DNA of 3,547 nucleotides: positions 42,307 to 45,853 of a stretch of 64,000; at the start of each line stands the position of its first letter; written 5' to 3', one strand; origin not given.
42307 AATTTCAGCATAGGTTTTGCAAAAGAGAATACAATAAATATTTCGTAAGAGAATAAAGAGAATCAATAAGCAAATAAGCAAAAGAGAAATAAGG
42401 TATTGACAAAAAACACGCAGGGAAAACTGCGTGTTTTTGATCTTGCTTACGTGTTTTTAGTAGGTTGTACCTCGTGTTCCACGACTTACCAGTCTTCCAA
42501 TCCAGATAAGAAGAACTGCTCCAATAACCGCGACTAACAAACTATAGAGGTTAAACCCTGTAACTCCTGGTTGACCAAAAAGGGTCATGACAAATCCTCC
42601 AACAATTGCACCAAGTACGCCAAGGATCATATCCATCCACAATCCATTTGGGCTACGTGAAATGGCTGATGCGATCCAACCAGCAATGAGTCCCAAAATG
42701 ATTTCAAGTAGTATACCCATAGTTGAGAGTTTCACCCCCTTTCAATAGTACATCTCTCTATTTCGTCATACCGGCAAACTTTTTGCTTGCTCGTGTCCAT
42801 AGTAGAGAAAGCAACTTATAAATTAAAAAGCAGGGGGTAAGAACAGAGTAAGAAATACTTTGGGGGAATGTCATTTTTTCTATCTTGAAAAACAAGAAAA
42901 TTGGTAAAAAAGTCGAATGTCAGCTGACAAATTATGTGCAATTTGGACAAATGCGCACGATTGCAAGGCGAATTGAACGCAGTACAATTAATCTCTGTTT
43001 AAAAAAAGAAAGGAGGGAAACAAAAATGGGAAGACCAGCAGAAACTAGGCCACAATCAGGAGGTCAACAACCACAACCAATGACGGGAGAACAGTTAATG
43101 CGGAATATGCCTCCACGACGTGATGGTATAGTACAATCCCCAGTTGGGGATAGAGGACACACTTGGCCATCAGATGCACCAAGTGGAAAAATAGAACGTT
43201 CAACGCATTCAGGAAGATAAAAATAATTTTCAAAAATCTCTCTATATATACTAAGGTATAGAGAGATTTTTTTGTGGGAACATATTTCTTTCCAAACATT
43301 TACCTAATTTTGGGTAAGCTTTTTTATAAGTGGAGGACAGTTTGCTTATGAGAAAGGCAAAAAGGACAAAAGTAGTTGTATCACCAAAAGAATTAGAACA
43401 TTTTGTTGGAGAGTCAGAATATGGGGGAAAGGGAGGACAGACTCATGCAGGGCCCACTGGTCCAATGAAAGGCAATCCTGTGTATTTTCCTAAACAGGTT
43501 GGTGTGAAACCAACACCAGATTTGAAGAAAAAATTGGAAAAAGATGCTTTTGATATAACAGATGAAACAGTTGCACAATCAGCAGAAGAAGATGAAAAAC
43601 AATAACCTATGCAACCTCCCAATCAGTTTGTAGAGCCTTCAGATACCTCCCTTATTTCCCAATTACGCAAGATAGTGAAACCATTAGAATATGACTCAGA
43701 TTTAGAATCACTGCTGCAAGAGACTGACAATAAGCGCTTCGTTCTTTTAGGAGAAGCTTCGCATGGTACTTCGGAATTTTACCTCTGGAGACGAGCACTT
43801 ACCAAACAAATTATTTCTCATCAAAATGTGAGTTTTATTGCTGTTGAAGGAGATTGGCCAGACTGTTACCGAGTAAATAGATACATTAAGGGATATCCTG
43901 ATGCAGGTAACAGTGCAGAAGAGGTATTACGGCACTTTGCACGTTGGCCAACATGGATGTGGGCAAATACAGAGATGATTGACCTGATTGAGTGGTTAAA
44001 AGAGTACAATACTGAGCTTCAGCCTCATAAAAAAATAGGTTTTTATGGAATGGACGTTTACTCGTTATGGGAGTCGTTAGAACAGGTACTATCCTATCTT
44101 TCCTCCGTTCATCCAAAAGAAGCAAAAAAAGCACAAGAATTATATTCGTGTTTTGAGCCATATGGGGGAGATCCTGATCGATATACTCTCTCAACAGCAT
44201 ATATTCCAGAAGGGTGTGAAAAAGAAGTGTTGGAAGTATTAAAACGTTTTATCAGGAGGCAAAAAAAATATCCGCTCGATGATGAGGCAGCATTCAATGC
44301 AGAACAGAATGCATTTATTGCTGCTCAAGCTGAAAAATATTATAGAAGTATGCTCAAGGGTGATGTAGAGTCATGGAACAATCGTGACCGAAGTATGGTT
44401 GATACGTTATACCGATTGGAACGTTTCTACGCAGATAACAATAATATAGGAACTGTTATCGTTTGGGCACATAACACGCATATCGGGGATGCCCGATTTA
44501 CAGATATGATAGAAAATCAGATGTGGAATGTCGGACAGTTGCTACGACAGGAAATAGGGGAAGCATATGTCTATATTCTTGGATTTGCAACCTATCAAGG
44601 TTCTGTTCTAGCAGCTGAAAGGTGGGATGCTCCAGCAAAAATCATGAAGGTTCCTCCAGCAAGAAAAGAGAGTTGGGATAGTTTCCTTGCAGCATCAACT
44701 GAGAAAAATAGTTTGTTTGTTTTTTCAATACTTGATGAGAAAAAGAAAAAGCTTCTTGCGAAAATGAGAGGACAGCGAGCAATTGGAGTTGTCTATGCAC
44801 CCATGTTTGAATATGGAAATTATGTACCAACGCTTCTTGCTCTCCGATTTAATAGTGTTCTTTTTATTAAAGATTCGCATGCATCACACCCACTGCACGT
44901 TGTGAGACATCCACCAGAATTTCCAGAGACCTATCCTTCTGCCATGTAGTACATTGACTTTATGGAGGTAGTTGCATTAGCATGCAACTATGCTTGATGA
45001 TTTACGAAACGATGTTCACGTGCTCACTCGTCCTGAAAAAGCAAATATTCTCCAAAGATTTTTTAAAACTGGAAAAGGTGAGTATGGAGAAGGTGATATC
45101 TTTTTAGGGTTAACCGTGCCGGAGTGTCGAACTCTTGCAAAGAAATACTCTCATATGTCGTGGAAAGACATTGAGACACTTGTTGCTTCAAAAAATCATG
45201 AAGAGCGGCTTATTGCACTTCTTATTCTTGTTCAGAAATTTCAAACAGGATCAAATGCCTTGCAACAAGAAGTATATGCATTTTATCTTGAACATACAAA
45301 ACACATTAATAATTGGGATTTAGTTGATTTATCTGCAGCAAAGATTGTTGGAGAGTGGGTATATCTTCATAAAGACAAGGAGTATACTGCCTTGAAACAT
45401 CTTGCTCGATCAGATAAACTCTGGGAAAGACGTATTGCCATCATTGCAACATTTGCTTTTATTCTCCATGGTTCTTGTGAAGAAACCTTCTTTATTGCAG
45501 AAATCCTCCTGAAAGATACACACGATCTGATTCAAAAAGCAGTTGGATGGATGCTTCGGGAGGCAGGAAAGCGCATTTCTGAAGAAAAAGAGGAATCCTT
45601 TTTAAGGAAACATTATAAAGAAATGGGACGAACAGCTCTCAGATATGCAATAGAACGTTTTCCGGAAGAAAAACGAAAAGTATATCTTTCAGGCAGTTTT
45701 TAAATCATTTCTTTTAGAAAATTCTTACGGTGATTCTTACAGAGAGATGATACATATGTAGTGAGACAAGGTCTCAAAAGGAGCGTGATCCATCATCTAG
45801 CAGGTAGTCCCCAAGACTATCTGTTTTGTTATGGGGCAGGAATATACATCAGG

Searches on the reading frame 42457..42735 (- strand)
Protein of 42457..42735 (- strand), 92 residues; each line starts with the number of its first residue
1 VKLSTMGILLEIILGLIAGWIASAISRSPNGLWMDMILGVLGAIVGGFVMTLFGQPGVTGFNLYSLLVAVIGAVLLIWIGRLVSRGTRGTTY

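Call 41: search_protein_families(library=pfam, proteins=[window:42457-42735:-], max_evalue=0.01)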
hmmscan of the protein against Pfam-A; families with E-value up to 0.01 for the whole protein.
window:42457-42735:- (92 aa): 1 family
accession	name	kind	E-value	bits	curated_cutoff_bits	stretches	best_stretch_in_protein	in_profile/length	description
PF04226.18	Transgly_assoc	-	1.2e-12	48.3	25.3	1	36-85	1-49/49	Transglycosylase associated protein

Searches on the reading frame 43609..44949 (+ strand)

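Call 41: search_protein_families(library=pfam, proteins=[window:43609-44949:+], max_evalue=0.01)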
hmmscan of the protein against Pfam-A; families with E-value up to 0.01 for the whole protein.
window:43609-44949:+ (446 aa): 1 family
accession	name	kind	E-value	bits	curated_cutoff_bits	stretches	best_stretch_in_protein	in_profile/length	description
PF05139.19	Erythro_esteras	-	1.5e-112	377.3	26.4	1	69-422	1-357/358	Erythromycin esterase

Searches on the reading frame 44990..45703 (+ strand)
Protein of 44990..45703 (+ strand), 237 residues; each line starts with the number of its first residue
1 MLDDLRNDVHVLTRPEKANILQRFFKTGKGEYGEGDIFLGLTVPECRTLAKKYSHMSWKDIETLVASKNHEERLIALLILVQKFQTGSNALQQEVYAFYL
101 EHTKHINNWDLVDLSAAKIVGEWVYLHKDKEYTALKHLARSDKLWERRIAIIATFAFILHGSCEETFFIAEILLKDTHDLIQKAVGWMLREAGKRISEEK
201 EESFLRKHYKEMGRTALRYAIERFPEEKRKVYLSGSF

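Call 41: search_protein_families(library=pfam, proteins=[window:44990-45703:+], max_evalue=0.01)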
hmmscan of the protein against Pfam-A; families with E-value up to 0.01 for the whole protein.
window:44990-45703:+ (237 aa): 1 family
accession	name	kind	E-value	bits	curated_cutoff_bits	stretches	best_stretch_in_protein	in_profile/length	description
PF08713.17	DNA_alkylation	-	6.5e-57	193.1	21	1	11-224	7-213/213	DNA alkylation repair enzyme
